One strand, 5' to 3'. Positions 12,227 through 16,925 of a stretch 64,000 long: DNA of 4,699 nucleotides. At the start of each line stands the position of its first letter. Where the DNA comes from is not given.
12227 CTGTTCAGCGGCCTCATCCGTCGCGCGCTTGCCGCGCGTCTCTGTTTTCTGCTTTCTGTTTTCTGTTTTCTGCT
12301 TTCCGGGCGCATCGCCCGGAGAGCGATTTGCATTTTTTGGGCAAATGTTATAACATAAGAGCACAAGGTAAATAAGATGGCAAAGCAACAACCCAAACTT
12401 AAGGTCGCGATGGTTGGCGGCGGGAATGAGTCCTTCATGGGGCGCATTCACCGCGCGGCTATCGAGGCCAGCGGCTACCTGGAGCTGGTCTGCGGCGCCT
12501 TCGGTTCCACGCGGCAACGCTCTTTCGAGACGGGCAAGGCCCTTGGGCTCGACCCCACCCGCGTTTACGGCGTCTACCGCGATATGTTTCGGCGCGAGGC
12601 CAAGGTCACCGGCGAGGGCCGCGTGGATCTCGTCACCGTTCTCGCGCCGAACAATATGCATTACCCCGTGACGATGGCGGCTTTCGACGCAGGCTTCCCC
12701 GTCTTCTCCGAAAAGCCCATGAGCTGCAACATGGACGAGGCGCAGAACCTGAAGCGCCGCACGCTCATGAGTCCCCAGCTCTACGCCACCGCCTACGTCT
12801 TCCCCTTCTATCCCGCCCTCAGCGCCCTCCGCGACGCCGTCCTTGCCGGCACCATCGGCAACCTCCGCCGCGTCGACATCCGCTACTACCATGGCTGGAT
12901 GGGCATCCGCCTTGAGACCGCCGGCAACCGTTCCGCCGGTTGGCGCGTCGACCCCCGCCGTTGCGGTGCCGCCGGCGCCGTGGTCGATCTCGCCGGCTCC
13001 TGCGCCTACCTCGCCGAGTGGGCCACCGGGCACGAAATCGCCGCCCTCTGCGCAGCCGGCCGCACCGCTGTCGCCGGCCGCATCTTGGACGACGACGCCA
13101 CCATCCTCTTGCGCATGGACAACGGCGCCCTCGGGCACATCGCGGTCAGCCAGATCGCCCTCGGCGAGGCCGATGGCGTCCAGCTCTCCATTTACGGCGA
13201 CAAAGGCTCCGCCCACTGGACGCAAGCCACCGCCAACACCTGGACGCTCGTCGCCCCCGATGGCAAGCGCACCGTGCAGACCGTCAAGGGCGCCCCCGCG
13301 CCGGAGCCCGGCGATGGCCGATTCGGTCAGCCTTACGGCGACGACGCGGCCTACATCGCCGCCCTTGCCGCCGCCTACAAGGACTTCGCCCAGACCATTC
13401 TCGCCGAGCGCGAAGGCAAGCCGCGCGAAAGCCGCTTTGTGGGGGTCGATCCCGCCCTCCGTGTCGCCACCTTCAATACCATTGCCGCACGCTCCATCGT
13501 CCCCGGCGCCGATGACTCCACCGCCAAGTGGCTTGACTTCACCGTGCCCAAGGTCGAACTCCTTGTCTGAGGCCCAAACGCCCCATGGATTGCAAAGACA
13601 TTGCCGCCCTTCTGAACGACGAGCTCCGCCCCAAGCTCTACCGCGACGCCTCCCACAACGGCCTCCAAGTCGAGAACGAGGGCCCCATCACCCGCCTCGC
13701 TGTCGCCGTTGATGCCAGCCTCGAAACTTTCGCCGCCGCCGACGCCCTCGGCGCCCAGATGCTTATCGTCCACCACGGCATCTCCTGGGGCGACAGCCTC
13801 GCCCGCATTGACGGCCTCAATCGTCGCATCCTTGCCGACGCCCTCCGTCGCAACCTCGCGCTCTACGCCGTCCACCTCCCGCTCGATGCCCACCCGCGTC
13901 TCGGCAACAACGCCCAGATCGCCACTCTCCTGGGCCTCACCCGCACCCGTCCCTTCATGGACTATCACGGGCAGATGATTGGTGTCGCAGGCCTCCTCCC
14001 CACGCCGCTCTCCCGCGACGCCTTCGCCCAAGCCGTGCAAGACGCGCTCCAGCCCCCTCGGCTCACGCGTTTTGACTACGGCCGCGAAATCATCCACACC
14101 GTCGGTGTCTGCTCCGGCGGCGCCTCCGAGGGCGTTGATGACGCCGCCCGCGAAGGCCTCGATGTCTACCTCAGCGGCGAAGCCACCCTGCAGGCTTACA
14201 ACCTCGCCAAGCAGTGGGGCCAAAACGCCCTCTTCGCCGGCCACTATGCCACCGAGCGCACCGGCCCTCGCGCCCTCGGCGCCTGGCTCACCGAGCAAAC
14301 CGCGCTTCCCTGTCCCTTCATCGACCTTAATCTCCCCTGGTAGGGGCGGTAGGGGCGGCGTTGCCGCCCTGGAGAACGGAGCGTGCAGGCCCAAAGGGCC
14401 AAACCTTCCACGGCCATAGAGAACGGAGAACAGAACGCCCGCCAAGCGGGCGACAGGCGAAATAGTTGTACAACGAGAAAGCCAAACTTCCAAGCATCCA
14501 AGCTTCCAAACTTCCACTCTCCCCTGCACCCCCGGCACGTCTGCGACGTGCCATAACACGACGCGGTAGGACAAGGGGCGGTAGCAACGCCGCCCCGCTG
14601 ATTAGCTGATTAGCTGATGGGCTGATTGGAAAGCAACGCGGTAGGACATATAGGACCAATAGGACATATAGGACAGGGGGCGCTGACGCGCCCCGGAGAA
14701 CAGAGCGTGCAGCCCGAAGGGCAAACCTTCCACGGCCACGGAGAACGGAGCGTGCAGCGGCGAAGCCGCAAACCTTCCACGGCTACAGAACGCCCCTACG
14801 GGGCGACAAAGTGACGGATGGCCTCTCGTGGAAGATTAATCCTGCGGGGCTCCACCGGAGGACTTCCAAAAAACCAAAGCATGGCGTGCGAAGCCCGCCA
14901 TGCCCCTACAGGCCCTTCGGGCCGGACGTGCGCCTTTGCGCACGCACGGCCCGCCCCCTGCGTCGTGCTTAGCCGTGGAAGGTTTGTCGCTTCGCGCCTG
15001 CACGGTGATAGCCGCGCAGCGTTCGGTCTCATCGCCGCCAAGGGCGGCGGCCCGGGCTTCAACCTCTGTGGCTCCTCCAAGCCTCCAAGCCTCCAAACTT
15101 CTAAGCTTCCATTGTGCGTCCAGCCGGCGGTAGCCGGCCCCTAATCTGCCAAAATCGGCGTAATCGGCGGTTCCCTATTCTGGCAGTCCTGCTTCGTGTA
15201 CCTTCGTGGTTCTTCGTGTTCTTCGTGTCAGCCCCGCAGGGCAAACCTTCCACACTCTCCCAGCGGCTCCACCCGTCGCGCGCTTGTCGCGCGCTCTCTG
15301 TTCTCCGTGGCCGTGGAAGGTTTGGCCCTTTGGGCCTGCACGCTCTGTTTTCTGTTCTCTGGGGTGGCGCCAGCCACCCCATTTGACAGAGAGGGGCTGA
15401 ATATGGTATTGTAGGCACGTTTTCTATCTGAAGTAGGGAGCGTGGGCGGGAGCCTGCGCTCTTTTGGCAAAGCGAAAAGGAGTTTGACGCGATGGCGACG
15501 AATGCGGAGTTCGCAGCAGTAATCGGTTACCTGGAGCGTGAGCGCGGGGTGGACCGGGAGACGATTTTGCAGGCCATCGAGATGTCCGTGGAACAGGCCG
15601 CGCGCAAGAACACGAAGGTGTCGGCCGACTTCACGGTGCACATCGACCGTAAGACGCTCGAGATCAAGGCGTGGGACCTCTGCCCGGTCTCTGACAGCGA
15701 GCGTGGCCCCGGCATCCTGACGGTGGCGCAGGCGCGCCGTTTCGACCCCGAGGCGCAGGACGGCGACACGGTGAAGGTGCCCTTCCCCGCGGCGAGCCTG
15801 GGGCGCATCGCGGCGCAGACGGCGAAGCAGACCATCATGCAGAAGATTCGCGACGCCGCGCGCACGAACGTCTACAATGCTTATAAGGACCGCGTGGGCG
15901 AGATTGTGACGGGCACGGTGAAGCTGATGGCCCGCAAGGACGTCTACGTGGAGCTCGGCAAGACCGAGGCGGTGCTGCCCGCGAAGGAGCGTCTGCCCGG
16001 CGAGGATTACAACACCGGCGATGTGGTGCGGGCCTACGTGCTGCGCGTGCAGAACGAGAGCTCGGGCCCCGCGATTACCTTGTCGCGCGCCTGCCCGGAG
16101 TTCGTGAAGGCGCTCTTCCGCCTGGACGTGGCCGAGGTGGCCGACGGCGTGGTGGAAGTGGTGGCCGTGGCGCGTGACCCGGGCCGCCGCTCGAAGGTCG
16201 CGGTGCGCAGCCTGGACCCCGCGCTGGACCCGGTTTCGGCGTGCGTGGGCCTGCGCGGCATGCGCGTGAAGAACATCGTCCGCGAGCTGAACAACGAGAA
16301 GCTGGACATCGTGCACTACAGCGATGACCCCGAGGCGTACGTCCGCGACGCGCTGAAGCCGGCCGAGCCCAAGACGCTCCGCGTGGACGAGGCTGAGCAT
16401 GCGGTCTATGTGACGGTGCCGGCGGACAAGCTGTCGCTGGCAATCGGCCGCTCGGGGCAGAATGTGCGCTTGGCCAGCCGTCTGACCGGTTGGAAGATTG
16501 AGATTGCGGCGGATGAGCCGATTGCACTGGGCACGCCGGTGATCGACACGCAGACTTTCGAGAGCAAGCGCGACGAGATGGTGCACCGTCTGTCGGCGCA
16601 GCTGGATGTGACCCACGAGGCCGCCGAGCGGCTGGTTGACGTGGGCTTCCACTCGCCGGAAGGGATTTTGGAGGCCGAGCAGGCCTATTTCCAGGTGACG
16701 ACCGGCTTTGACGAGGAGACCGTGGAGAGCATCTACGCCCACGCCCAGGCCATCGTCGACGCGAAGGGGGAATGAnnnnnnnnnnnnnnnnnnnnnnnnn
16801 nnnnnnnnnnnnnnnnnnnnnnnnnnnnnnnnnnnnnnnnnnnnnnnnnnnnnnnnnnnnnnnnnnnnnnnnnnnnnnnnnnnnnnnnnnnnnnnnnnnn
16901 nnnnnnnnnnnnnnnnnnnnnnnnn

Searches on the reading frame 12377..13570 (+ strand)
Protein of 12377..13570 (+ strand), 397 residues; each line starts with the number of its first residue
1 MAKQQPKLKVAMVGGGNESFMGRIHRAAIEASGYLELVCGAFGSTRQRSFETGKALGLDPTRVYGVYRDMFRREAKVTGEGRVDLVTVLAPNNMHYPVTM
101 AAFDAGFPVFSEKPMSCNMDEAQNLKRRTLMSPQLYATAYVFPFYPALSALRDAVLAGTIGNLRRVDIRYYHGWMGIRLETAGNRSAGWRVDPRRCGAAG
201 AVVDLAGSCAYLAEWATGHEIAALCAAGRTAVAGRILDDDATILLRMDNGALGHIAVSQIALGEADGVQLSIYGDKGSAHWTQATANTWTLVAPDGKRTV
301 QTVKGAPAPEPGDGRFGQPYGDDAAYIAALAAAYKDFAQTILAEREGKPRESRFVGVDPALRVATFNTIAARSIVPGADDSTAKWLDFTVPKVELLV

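Call 7: search_protein_families(library=pfam, proteins=[window:12377-13570:+])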
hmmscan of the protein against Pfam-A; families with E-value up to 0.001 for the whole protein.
window:12377-13570:+ (397 aa): 3 families
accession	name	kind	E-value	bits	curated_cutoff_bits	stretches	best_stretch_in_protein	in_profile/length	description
PF22725.1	GFO_IDH_MocA_C3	-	6e-20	71.9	27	1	150-279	3-123/124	GFO/IDH/MocA C-terminal domain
PF01408.29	GFO_IDH_MocA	-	1.2e-11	45.7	24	1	8-127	1-107/120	Oxidoreductase family, NAD-binding Rossmann fold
PF02894.22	GFO_IDH_MocA_C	-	6.4e-09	36.4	22.9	1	153-288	2-136/218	Oxidoreductase family, C-terminal alpha/beta domain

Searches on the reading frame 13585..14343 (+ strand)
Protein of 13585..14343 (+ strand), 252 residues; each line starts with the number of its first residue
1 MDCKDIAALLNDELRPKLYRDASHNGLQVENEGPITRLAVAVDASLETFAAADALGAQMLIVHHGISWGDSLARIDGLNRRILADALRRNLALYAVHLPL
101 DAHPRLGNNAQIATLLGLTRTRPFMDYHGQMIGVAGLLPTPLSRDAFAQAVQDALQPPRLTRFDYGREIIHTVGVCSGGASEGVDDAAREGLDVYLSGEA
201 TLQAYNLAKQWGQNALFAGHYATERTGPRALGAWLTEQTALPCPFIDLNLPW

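Call 7: search_protein_families(library=pfam, proteins=[window:13585-14343:+])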
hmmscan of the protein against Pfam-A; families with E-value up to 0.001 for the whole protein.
window:13585-14343:+ (252 aa): 1 family
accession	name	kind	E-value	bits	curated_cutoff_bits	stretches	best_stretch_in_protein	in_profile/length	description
PF01784.24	DUF34_NIF3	-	6.5e-58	196.8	23.4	1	1-242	1-246/256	Duf34/NIF3 (NGG1p interacting factor 3)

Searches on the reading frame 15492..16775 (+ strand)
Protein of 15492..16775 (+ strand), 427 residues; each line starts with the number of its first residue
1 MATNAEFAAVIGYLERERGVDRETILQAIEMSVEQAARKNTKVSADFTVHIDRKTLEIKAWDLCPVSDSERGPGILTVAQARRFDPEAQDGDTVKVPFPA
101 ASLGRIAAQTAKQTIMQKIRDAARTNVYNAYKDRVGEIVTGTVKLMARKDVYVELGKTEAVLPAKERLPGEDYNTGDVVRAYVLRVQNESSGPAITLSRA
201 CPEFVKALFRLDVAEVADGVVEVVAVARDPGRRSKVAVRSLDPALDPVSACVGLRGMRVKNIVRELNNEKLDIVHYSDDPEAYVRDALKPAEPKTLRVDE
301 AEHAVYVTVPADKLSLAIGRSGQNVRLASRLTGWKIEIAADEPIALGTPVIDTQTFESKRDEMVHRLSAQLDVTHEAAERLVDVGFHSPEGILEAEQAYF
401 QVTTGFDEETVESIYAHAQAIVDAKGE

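Call 7: search_protein_families(library=pfam, proteins=[window:15492-16775:+])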
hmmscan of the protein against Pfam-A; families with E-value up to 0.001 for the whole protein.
window:15492-16775:+ (427 aa): 5 families
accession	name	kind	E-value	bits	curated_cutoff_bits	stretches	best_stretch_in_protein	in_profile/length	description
PF08529.16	NusA_N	-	8.1e-27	94.3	23.8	1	6-124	1-118/119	NusA N-terminal domain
PF13184.12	KH_5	-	2.3e-23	82.5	27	1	230-294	1-65/69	NusA-like KH domain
PF00575.29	S1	-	2e-07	31.7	22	1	132-193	1-69/74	S1 RNA binding domain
PF23095.1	KH_NusA_C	-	0.00021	21.7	34.2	1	310-338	6-34/59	Transcription termination/antitermination protein NusA, KH domain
PF14520.12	HHH_5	-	0.00033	21.5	27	0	376-419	13-56/57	Helix-hairpin-helix domain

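Call 9: find_encoding_contigs(protein=window:15492-16775:+, flank=10000, max_places=6)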
Protein window:15492-16775:+ (427 aa): 24 contigs read that carry it; 4 places shown.
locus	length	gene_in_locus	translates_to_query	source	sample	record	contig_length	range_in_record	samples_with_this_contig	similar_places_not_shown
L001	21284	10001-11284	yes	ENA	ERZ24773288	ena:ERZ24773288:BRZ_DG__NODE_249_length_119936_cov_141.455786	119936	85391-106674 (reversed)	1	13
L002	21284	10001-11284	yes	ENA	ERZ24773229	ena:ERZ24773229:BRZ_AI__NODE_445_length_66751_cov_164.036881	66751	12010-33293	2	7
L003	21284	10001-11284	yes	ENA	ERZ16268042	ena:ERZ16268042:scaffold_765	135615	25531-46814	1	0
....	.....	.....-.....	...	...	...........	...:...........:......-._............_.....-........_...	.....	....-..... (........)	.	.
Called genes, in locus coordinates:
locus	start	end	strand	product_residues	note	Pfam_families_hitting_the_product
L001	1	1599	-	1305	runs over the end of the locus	PF13431:TPR_17 (faint), PF23914:TPR_CcmH_CycH (faint), PF25064:ARM_TT21_5th (faint), PF13432:TPR_16 (weak), PF14559:TPR_19 (weak)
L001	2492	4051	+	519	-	PF01676:Metalloenzyme, PF06415:iPGM_N, PF01663:Phosphodiest (weak)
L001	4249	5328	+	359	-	PF01321:Creatinase_N, PF00557:Peptidase_M24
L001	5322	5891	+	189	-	PF01227:GTP_cyclohydroI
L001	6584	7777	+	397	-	PF01408:GFO_IDH_MocA, PF22725:GFO_IDH_MocA_C3, PF02894:GFO_IDH_MocA_C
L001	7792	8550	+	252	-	PF01784:DUF34_NIF3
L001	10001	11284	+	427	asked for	PF08529:NusA_N, PF00575:S1 (weak), PF13184:KH_NusA_1st, PF26594:KH_NusA_2nd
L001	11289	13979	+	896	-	-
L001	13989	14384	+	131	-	PF02033:RBFA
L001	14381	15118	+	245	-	PF01509:TruB_N, PF16198:TruB_C_2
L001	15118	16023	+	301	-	PF06574:FAD_syn, PF01687:Flavokinase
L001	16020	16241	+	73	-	-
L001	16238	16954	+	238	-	PF03591:AzlC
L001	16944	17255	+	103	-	PF05437:AzlD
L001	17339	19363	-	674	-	PF03979:Sigma70_r1_1, PF00140:Sigma70_r1_2, PF04542:Sigma70_r2, PF04539:Sigma70_r3, PF04545:Sigma70_r4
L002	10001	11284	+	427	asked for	PF08529:NusA_N, PF00575:S1 (weak), PF13184:KH_NusA_1st, PF26594:KH_NusA_2nd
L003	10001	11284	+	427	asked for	PF08529:NusA_N, PF00575:S1 (weak), PF13184:KH_NusA_1st, PF26594:KH_NusA_2nd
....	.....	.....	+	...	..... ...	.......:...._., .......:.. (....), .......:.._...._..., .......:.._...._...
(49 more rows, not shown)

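Call 76: find_homologous_proteins(query=window:15492-16775:+, max_evalue=1e-60)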
Query window:15492-16775:+ (427 aa): 7631 proteins with E <= 1e-60 among 8000 candidates; the best 120 are listed.
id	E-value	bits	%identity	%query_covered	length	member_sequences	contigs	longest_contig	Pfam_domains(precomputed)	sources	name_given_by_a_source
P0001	1.4e-270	915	99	100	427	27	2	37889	PF13184.13,PF26594.2,PF00575.30,PF08529.17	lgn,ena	-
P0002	1.4e-234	797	86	100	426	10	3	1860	PF13184.13,PF26594.2,PF00575.30,PF08529.17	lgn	-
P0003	6.1e-233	791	90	96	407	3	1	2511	PF13184.13,PF26594.2,PF00575.30,PF08529.17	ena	-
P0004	1.1e-213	728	79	100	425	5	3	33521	PF13184.13,PF26594.2,PF00575.30,PF08529.17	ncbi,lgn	-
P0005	4.9e-210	716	79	100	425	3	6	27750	PF13184.13,PF26594.2,PF00575.30,PF08529.17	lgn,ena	-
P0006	9.9e-210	715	78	100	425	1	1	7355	PF13184.13,PF26594.2,PF00575.30,PF08529.17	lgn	-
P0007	5.9e-209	712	78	100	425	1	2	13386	PF13184.13,PF26594.2,PF00575.30,PF08529.17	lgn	-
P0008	6.7e-208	709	76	100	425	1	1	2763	PF13184.13,PF26594.2,PF00575.30,PF08529.17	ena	-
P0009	9.0e-208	708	77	100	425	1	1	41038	PF13184.13,PF26594.2,PF00575.30,PF08529.17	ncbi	-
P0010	1.9e-207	707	77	100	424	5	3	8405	PF13184.13,PF26594.2,PF00575.30,PF08529.17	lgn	-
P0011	9.3e-207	705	76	100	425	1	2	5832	PF13184.13,PF26594.2,PF00575.30,PF08529.17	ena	-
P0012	4.4e-206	703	76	100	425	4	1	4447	PF13184.13,PF26594.2,PF00575.30,PF08529.17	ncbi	-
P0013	1.1e-204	698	76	100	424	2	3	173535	PF13184.13,PF26594.2,PF00575.30,PF08529.17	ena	-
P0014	2.0e-204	698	75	99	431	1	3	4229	PF13184.13,PF26594.2,PF00575.30,PF08529.17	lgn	-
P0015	6.6e-201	686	75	100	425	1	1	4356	PF13184.13,PF26594.2,PF00013.36,PF00575.30,PF08529.17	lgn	-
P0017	4.8e-200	683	74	100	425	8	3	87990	PF13184.13,PF26594.2,PF00575.30,PF08529.17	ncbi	-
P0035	1.2e-187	642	70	100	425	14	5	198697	PF13184.13,PF26594.2,PF00013.36,PF00575.30,PF08529.17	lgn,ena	-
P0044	6.7e-170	584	67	99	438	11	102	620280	PF13184.13,PF26594.2,PF07650.24,PF00575.30,PF08529.17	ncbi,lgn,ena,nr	ncbi:MAG: transcription termination factor NusA [Kiritimatiellae bacterium]|nr:transcription termina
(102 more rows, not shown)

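Call 77: find_encoding_contigs(protein=P0004, flank=10000, max_places=1)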
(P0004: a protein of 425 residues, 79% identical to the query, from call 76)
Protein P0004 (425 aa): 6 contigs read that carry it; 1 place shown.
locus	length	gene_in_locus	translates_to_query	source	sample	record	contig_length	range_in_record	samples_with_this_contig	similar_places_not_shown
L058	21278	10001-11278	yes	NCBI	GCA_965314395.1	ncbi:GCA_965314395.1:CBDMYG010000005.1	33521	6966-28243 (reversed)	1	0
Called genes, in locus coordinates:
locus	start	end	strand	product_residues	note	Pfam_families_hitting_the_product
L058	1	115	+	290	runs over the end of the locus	PF01791:DeoC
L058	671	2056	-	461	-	PF10518:TAT_signal (faint), PF01408:GFO_IDH_MocA, PF19051:GFO_IDH_MocA_C2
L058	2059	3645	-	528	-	PF01261:AP_endonuc_2, PF03786:UxuA (faint), PF06439:3keto-disac_hyd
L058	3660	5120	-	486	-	PF01408:GFO_IDH_MocA, PF22725:GFO_IDH_MocA_C3 (faint)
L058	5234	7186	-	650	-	PF02838:Glyco_hydro_20b, PF00728:Glyco_hydro_20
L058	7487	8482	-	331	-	PF04055:Radical_SAM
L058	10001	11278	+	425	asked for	PF08529:NusA_N, PF00575:S1, PF13184:KH_NusA_1st, PF26594:KH_NusA_2nd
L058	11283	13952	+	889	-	PF04760:IF2_N, PF00009:GTP_EFTU, PF01926:MMR_HSR1, PF22042:EF-G_D2, PF11987:IF-2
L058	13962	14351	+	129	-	PF02033:RBFA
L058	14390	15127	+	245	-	PF01509:TruB_N, PF16198:TruB_C_2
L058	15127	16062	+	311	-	PF06574:FAD_syn, PF01687:Flavokinase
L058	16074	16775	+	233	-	PF03591:AzlC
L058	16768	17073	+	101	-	PF05437:AzlD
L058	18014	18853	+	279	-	PF00175:NAD_binding_1 (weak), PF10418:DHODB_Fe-S_bind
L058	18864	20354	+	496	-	PF14691:Fer4_20, PF13738:Pyr_redox_3 (faint), PF01266:DAO (faint), PF07992:Pyr_redox_2, PF12831:FAD_oxidored (faint), PF13450:NAD_binding_8 (faint), PF00070:Pyr_redox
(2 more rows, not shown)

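Call 78: find_encoding_contigs(protein=P0013, flank=10000, max_places=1)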
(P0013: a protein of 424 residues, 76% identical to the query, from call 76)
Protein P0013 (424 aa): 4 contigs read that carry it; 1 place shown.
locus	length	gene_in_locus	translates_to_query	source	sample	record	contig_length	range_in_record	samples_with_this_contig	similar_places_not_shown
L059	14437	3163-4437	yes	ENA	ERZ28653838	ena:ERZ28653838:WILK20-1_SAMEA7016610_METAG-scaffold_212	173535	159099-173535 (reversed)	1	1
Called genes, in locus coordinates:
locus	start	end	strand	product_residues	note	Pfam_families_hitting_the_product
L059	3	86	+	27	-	?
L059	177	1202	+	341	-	PF23473:LysM3_LYK4_5 (faint), PF01476:LysM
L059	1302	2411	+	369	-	PF01098:FTSW_RODA_SPOVE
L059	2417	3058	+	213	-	PF00702:Hydrolase, PF12710:HAD, PF13419:HAD_2, PF13242:Hydrolase_like (weak)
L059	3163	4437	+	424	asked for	PF08529:NusA_N, PF00575:S1, PF13184:KH_NusA_1st, PF26594:KH_NusA_2nd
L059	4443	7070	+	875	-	PF04760:IF2_N, PF00009:GTP_EFTU, PF01926:MMR_HSR1, PF22042:EF-G_D2, PF11987:IF-2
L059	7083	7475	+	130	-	PF02033:RBFA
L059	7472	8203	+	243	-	PF01509:TruB_N, PF16198:TruB_C_2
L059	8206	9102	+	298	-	PF06574:FAD_syn, PF01687:Flavokinase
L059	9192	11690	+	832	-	PF00082:Peptidase_S8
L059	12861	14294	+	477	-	PF04715:, PF00425:Chorismate_bind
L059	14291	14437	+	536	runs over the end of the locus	PF00117:GATase, PF07722:Peptidase_C26, PF02885:Glycos_trans_3N, PF00591:Glycos_transf_3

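Call 79: find_encoding_contigs(protein=P0017, flank=10000, max_places=1)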
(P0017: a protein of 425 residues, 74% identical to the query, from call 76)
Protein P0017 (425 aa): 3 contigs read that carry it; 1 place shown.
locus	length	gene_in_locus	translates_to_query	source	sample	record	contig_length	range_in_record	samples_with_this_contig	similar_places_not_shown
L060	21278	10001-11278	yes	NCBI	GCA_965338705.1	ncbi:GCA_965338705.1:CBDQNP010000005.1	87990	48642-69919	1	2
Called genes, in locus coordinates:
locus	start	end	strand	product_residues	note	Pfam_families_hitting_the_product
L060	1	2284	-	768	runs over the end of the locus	-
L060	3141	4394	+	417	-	PF01808:AICARFT_IMPCHas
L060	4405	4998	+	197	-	-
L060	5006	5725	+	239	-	PF12728:HTH_17, PF00359:PTS_EIIA_2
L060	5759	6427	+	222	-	PF01914:MarC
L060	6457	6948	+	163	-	PF00383:dCMP_cyt_deam_1, PF14437:MafB19-deam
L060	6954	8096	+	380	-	-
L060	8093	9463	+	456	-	PF00206:Lyase_1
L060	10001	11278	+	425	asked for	PF08529:NusA_N, PF00575:S1, PF13184:KH_NusA_1st, PF26594:KH_NusA_2nd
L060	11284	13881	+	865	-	PF04760:IF2_N, PF00009:GTP_EFTU, PF01926:MMR_HSR1, PF22042:EF-G_D2, PF11987:IF-2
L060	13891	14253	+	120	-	PF02033:RBFA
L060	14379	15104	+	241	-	PF01509:TruB_N, PF16198:TruB_C_2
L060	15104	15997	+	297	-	PF06574:FAD_syn, PF01687:Flavokinase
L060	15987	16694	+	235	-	PF03591:AzlC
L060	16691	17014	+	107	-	PF05437:AzlD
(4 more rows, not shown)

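Call 80: find_encoding_contigs(protein=P0035, flank=10000, max_places=1)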
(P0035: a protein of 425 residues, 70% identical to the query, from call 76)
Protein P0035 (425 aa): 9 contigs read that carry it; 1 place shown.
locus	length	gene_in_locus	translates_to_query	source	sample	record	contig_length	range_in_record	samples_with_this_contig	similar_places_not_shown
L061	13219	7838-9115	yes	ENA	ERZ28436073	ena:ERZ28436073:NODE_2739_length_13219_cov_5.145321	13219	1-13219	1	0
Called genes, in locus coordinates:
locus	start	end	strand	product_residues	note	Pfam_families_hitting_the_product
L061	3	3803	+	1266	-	?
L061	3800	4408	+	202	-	-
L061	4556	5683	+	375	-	-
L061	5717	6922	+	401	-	-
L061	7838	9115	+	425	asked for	PF08529:NusA_N, PF00013:KH_1 (faint), PF00575:S1 (weak), PF13184:KH_NusA_1st, PF26594:KH_NusA_2nd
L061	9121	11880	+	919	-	-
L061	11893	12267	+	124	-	PF02033:RBFA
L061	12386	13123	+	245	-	PF01509:TruB_N, PF16198:TruB_C_2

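Call 81: find_encoding_contigs(protein=P0044, flank=10000, max_places=1)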
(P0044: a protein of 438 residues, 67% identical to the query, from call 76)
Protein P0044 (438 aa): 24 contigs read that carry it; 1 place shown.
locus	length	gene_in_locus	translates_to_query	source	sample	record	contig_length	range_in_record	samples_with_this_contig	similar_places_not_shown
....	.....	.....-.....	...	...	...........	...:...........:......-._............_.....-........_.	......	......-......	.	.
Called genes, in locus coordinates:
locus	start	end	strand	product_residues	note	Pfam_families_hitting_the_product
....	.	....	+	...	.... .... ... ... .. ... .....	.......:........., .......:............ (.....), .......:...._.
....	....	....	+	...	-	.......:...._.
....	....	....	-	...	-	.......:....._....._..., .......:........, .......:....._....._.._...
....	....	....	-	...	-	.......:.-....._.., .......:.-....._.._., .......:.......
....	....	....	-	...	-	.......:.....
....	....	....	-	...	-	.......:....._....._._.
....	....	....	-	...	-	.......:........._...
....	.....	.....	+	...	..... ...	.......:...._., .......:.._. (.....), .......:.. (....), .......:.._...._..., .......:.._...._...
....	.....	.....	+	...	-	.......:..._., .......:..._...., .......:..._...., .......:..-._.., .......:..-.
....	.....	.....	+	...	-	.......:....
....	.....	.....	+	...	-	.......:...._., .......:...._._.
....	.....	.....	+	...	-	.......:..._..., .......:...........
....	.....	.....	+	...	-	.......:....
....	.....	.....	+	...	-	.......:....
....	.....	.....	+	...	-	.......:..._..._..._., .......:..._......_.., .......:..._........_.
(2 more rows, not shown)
